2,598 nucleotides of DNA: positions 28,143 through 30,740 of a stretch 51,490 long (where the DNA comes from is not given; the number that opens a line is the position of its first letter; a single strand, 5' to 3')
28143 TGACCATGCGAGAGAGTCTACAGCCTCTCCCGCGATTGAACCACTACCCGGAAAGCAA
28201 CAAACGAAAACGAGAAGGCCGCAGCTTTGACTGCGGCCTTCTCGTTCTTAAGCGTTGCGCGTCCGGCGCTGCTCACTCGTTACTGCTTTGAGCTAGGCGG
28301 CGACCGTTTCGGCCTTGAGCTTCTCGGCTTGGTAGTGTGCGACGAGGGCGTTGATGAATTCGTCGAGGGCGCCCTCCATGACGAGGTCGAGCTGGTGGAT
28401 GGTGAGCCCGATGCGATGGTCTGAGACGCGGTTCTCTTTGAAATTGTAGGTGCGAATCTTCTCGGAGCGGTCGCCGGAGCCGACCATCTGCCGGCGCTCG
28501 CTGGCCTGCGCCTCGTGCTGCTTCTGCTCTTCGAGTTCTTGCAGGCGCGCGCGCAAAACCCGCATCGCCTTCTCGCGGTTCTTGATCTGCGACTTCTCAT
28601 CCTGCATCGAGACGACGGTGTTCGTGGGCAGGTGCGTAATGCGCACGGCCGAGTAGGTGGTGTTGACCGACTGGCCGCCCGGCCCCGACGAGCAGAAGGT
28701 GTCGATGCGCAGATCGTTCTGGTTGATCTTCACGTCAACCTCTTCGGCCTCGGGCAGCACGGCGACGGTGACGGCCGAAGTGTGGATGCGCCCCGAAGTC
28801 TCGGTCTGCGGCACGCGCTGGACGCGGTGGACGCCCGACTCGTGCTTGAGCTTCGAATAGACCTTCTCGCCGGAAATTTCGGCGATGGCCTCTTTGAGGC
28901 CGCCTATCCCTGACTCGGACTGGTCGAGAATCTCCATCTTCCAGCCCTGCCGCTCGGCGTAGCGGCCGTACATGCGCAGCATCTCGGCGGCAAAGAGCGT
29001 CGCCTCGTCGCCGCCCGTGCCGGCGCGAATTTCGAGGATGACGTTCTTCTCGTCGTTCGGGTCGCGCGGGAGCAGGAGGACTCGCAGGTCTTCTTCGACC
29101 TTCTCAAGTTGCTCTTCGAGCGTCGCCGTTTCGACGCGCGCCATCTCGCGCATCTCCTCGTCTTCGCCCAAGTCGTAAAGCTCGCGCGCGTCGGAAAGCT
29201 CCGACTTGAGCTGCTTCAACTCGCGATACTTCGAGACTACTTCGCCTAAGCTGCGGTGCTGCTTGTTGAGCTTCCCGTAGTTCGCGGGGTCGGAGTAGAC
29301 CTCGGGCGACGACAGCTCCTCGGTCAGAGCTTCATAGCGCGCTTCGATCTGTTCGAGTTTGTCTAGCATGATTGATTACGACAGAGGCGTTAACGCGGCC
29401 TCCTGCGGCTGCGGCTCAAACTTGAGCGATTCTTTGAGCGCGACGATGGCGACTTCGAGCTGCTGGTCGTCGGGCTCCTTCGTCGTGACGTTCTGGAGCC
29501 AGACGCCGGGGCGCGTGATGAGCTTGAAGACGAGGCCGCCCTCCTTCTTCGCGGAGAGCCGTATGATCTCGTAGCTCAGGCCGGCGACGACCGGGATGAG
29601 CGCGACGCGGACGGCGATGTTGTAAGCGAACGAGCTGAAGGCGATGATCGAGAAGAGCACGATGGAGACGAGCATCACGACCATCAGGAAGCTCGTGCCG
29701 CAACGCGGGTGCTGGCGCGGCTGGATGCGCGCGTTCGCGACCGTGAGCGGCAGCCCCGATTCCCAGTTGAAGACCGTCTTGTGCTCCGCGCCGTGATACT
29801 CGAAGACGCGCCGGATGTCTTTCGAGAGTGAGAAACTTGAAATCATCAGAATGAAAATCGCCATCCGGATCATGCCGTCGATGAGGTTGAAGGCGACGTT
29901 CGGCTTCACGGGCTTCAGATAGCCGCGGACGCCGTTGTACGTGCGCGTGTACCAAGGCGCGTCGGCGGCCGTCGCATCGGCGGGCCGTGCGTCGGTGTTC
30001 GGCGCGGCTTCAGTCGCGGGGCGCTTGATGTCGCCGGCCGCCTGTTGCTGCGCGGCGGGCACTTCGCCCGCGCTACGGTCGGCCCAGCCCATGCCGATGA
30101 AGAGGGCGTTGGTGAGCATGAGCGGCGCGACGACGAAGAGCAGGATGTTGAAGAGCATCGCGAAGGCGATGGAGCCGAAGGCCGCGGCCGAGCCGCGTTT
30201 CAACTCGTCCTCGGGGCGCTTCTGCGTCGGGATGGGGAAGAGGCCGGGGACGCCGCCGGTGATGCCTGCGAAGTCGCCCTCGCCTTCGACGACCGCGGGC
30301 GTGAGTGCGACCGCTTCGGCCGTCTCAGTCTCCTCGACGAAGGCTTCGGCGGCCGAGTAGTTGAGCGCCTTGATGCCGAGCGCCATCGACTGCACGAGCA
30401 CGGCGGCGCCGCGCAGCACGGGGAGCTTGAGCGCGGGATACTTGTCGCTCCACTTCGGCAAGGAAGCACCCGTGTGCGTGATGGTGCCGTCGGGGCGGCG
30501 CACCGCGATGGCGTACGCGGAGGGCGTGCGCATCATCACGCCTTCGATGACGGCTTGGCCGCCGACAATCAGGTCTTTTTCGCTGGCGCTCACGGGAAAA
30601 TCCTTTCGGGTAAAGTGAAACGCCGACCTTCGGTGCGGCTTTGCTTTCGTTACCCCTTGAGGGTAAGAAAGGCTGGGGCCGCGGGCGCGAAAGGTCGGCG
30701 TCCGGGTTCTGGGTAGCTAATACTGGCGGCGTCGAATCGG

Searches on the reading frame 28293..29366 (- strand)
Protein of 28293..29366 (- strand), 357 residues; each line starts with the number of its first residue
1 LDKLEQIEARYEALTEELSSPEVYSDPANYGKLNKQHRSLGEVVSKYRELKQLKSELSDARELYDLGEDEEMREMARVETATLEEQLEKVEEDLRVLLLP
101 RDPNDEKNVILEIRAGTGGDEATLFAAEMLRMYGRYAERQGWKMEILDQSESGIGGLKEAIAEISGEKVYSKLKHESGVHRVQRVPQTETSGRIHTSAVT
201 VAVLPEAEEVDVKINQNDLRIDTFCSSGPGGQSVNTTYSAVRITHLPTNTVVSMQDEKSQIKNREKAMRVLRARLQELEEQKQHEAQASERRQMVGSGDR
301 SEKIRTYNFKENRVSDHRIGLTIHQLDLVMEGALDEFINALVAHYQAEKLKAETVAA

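Call 86: search_protein_families(library=pfam, proteins=[window:28293-29366:-], max_evalue=0.00001)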
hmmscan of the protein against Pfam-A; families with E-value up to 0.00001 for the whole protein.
window:28293-29366:- (357 aa): 2 families
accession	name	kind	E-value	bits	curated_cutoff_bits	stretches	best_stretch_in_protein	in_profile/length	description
PF03462.23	PCRF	-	5.4e-77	258.4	24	1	7-201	1-194/194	PCRF domain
PF00472.26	RF-1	-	3.9e-41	140.1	35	1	208-318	1-116/116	RF-1 domain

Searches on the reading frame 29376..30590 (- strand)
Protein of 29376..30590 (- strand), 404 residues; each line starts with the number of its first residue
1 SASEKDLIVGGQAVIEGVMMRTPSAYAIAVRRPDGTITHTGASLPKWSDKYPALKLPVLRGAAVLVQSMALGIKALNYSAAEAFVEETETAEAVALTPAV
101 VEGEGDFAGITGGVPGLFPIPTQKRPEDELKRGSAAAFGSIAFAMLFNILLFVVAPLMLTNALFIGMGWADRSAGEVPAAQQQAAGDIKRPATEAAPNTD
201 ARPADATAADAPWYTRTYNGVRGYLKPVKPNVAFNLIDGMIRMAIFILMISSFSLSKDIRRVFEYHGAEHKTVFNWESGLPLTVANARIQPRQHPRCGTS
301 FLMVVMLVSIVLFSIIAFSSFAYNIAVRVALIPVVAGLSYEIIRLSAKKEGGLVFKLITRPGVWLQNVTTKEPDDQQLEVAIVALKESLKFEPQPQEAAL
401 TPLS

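Call 86: search_protein_families(library=pfam, proteins=[window:29376-30590:-], max_evalue=0.00001)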
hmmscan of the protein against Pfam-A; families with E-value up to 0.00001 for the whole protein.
window:29376-30590:- (404 aa): 1 family
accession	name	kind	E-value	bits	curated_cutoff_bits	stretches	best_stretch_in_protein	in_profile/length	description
PF07136.16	DUF1385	-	2.9e-76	256.2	22.1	2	231-389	68-225/227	Protein of unknown function (DUF1385)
